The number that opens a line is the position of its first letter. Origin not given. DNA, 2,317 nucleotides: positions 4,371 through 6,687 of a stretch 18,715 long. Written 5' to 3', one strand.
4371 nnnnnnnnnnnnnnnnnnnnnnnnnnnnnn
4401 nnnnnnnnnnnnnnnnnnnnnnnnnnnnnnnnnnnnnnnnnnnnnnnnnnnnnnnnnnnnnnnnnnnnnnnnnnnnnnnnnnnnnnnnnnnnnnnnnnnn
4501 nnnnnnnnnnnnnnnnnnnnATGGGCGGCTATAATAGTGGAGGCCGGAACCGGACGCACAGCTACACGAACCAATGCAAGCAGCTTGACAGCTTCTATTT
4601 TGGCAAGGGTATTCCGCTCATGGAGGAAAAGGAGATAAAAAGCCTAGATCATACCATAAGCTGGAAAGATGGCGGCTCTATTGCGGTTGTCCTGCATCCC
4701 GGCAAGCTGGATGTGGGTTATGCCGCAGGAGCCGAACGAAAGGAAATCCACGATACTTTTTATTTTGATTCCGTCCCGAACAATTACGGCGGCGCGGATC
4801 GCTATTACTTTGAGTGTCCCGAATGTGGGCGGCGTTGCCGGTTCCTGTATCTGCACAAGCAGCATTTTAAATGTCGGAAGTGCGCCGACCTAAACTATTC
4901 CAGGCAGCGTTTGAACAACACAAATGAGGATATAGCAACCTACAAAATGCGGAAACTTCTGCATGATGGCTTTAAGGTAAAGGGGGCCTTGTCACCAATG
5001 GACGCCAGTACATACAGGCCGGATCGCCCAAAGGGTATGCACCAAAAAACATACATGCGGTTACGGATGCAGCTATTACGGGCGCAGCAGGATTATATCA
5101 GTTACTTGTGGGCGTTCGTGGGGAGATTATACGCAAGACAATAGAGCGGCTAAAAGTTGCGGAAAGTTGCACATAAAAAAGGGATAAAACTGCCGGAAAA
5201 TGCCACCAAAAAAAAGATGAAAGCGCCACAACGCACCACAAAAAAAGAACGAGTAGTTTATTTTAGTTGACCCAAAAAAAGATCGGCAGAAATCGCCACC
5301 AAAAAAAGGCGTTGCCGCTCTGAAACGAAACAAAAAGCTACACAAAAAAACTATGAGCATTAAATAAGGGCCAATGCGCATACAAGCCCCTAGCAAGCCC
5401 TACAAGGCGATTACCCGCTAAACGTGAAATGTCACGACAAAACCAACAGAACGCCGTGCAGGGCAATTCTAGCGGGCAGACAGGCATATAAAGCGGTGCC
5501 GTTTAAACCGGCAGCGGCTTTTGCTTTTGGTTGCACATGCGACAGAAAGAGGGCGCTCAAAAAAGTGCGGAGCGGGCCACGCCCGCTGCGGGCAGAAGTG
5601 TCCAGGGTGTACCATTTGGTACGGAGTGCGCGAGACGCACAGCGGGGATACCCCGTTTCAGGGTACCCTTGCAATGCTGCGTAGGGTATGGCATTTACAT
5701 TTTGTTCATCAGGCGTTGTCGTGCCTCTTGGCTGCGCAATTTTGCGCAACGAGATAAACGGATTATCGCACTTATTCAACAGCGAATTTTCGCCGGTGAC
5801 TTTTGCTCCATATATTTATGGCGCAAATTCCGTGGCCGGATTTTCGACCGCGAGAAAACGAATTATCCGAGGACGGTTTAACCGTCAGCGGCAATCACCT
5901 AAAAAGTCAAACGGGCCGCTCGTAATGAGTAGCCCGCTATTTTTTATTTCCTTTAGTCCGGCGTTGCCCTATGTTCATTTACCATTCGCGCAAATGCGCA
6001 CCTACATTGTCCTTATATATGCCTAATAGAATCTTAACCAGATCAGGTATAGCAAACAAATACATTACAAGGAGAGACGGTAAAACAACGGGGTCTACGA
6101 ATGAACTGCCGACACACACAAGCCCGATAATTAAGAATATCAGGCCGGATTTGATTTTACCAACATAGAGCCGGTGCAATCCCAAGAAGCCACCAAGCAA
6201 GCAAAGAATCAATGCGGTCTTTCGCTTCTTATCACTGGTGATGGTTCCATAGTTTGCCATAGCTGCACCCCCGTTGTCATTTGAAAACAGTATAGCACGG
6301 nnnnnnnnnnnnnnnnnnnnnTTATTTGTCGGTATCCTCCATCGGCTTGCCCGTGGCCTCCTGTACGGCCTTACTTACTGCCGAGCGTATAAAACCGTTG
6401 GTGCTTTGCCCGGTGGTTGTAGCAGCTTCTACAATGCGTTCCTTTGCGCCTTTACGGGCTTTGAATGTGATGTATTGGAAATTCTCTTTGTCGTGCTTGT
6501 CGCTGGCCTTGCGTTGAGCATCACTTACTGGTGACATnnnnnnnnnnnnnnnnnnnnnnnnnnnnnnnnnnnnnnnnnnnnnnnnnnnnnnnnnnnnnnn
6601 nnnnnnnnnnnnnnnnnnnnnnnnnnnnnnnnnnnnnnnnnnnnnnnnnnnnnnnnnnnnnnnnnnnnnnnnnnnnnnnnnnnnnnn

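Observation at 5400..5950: ~550-nt hairpin-dense region with no credible ORF: candidate large structured RNA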

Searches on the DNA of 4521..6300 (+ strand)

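Call 4: search_rna_families(source=window, start=5000, end=6300, threshold=evalue, max_evalue=10)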
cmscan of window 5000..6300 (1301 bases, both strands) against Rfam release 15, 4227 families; matches with E-value up to 10: 2.
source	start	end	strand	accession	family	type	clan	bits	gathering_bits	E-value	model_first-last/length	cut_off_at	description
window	5706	5804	+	RF04219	HCV_J750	Cis-reg;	-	19.8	90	0.64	1-113/113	no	J750 non-coding RNA (containing SLSL761 and SL783)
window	6041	6115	-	RF02940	COG3860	Cis-reg;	-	12.2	42.5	9.1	1-54/54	no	COG3860 RNA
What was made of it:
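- On ROOL / GOLLD / HEARO / raiA (Rfam large RNA families): At E<=10 on 5000-6300 there are only HCV_J750 (19.8 bits against a gathering score of 90) and COG3860 (12.2 bits against 42.5) (call 4).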

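Call 11: search_dna_similar(query=window:5100-6000:+, collection=phages, mode=distant)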
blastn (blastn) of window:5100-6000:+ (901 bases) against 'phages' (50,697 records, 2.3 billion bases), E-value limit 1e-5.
No match.

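Call 62: search_rna_families(sources=[L002, L009, L005, L006, L013, L014, L015], threshold=gathering)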
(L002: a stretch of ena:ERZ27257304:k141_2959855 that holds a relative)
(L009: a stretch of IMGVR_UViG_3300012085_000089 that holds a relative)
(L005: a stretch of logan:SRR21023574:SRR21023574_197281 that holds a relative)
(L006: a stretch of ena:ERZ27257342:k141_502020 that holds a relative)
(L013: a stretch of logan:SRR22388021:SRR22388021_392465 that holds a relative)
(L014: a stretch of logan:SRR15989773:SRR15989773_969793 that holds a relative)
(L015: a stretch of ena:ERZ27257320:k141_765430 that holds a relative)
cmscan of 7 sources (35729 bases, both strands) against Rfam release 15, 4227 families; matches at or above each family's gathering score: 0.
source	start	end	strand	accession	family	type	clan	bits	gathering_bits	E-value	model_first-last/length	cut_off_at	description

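Call 73: search_dna_similar(query=window:5100-6000:+, collection=plasmids, mode=distant, max_evalue=0.01)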
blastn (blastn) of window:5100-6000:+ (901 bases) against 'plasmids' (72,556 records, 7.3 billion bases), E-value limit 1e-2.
No match.
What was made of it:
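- Tried and rejected: blastn against phage and plasmid records: no match (calls 11, 73).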

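Call 98: build_rna_model(alignment_id=A2, structure=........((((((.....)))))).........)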
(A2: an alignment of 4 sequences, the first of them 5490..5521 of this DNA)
Model R1 built from alignment A2 (4 sequences, 34 columns); structure: as given.
model positions 32; base pairs 6; branch points 0; effective number of sequences 4; information 0.762 bits per position. Calibrated on 0.2 Mb of random sequence (short: E-values are rough).
structure used (alignment columns):
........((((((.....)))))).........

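Call 99: search_with_rna_model(model_id=R1, sources=[window, L002, L005, L006, L009, L013, L014, L015, L016, L017, L010], max_evalue=10, filters=off, show_alignments=8)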
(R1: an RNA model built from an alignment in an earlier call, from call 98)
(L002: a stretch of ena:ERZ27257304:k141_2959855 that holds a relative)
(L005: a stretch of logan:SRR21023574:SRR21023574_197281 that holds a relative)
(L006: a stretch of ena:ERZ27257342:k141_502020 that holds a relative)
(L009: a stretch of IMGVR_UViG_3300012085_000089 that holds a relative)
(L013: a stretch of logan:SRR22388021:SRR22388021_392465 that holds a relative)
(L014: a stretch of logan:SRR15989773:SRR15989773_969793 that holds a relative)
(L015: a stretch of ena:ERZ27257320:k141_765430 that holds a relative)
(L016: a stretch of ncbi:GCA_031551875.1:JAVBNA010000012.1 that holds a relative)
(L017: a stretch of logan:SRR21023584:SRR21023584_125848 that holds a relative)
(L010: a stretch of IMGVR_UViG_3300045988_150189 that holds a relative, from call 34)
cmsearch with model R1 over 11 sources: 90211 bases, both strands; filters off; matches with E-value up to 10: 19.
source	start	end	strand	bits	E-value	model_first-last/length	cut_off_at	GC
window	5564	5595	+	34.9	1.7e-05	1-32/32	no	0.81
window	5490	5521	+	34.6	2.1e-05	1-32/32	no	0.56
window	5864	5895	+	33.7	3.4e-05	1-32/32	no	0.53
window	5618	5649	+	33.4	3.8e-05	1-32/32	no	0.69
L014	1626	1655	-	22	0.016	1-32/32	no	0.67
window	5863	5894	-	16.2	0.35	1-32/32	no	0.53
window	2609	2636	+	15.4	0.55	1-32/32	no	0.82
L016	2751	2795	+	13.2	1.7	1-32/32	no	0.64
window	5563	5594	-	12.5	2.5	1-32/32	no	0.78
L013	2327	2372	+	12.2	2.9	1-32/32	no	0.57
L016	1534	1565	-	12.2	3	1-32/32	no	0.66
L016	3527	3558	-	11.3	4.6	1-32/32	no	0.66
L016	616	647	+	11.3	4.8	1-32/32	no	0.53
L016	361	401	-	11.2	5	1-32/32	no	0.68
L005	5620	5650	+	10.7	6.3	1-32/32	no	0.29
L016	4507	4533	+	10.6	6.6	1-32/32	no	0.59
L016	2068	2108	+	10.2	8.2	1-32/32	no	0.73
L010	7165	7196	+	10.2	8.6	1-32/32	no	0.44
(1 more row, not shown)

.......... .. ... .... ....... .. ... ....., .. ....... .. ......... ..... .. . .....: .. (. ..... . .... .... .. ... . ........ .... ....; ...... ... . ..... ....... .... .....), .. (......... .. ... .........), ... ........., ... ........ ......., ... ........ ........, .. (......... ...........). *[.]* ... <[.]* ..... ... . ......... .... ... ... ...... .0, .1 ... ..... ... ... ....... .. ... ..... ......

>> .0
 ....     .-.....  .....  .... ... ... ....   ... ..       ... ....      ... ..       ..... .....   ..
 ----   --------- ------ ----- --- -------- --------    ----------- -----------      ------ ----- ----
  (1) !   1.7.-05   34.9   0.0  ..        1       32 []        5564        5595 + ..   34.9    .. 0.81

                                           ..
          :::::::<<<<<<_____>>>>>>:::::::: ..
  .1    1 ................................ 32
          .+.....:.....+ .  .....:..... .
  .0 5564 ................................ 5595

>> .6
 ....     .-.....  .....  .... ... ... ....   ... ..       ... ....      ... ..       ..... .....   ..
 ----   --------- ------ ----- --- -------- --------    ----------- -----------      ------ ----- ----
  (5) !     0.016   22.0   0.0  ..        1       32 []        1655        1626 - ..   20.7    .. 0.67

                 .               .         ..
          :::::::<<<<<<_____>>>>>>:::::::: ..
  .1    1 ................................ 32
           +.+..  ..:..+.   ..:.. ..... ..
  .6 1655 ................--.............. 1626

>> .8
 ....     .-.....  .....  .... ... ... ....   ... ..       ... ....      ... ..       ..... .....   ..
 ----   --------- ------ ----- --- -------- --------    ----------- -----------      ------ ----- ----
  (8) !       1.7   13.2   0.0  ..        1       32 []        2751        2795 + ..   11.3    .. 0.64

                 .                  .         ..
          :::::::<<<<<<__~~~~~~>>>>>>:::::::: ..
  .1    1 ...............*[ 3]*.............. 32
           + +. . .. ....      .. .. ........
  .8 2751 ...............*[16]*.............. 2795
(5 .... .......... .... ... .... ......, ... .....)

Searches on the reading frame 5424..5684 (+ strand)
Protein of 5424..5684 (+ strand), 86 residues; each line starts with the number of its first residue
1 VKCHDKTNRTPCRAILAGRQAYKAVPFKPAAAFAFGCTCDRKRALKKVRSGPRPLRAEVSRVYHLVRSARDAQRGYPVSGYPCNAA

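Call 47: search_protein_families(library=pfam, proteins=[window:5424-5684:+], max_evalue=1)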
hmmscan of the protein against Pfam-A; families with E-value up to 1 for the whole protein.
window:5424-5684:+ (86 aa): 1 family
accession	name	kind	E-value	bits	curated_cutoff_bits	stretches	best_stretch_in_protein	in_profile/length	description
PF23714.1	Rv3627c_N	-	0.085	13.3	27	1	14-34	30-50/58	Carboxypeptidase Rv3627c-like, N-terminal domain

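Call 91: search_protein_families(library=phrogs, proteins=[window:5424-5684:+], max_evalue=0.1)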
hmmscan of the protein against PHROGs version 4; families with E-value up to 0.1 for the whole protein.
window:5424-5684:+ (86 aa): 0 families

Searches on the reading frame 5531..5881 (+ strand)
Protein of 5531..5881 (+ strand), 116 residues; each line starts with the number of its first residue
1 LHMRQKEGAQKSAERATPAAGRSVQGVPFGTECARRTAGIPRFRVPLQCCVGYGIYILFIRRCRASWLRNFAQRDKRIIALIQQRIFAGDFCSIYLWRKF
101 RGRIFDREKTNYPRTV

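Call 47: search_protein_families(library=pfam, proteins=[window:5531-5881:+], max_evalue=1)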
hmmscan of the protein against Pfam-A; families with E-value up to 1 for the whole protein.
window:5531-5881:+ (116 aa): 0 families

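Call 91: search_protein_families(library=phrogs, proteins=[window:5531-5881:+], max_evalue=0.1)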
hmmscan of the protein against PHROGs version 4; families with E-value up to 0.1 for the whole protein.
window:5531-5881:+ (116 aa): 0 families

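Call 96: search_protein_representatives(protein=window:5531-5881:+)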
Query: 116 residues. Proteins with E-value up to 0.001 (for the whole library): 0; up to 1e-10: 0; up to 1e-30: 0. The best 0 are listed.
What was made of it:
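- Checked: The 116-aa ORF has no homologue among 1.84 billion representative proteins (call 96).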

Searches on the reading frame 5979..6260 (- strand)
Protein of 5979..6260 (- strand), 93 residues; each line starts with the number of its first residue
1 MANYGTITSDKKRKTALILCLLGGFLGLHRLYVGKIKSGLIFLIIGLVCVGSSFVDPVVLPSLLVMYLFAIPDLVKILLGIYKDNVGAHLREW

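Call 10: search_protein_families(library=pfam, proteins=[window:5979-6260:-], max_evalue=0.01)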
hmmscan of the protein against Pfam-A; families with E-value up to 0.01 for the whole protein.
window:5979-6260:- (93 aa): 1 family
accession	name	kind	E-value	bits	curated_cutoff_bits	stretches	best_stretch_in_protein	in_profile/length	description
PF05154.21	TM2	-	5e-12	46.3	27.9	1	10-54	2-47/51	TM2 domain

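Call 24: search_protein_families(library=phrogs, proteins=[window:5979-6260:-], max_evalue=0.001)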
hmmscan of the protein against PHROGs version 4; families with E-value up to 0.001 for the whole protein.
window:5979-6260:- (93 aa): 6 families
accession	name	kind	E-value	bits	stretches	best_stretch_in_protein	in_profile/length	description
phrog_10292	-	unknown function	7.4e-13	49.6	1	6-88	30-112/136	-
phrog_10772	-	unknown function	1.1e-05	26.6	1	11-52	2-46/82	-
phrog_8793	-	unknown function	8.8e-05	23.9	1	12-63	3-54/81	-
phrog_10680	-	unknown function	0.0001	23.4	1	12-48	78-113/144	-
phrog_21924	-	unknown function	0.00031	21.9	1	9-91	51-132/132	-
phrog_27357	-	unknown function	0.00074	20.8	1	11-65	34-90/112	-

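Call 34: find_related_loci(query=window:5979-6260:-, collection=viral_contigs, flank=5000)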
Query window:5979-6260:- (93 aa) in viral_contigs; peptide patterns used: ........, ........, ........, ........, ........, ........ (x = any residue, [..] = any of these).
14 stretches matched a pattern; 1 encode a relative of the query (tblastn E <= 1e-3); 1 distinct loci.
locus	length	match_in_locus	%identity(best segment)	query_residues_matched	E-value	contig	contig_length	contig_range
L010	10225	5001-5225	32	3-92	2e-9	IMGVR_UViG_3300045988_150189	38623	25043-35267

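Call 42: find_homologous_proteins(query=window:5979-6260:-, max_evalue=1e-8)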
Query window:5979-6260:- (93 aa): 5 proteins with E <= 1e-8 among 12 candidates.
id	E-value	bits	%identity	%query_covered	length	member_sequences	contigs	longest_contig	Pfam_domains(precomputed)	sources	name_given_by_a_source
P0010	5.0e-53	195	100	100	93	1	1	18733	PF05154.22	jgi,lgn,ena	-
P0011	4.2e-16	77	50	100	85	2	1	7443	PF05154.22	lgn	-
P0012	8.9e-16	76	47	100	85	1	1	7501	PF05154.22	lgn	-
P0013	1.9e-13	68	49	98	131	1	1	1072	PF09851.15,PF05154.22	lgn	-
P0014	2.5e-13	68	46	99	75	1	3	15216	PF05154.22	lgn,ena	-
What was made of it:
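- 5979..6260 (-): Convergent gene for a TM2-domain membrane protein. Calls 10, 24 and 42.
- Tried and rejected: TM2 protein: none close (call 42).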

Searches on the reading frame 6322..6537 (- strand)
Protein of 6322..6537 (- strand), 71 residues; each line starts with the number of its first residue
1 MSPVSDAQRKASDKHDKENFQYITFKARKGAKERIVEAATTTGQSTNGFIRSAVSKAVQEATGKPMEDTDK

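Call 10: search_protein_families(library=pfam, proteins=[window:6322-6537:-], max_evalue=0.01)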
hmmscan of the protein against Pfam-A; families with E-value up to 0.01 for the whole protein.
window:6322-6537:- (71 aa): 0 families

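Call 24: search_protein_families(library=phrogs, proteins=[window:6322-6537:-], max_evalue=0.001)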
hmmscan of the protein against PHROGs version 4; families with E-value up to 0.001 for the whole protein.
window:6322-6537:- (71 aa): 1 family
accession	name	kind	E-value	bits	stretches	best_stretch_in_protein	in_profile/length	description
phrog_13890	-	unknown function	5.7e-07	30.4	1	6-61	3-58/73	-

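Call 51: search_protein_families(library=ncbifam, proteins=[window:6322-6537:-], max_evalue=0.1)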
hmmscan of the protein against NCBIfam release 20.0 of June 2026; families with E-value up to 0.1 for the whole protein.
window:6322-6537:- (71 aa): 2 families
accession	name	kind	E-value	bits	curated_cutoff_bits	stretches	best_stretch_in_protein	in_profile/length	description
NF041551.1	YlcI_YnfO_N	subfamily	0.018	15.1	30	1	33-59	15-40/42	YlcI/YnfO family protein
NF041225.1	Cas_III-E_gRAMP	equivalog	0.025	11.9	700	1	14-61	670-717/1636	type III-E CRISPR-associated gRAMP effector Cas7-11e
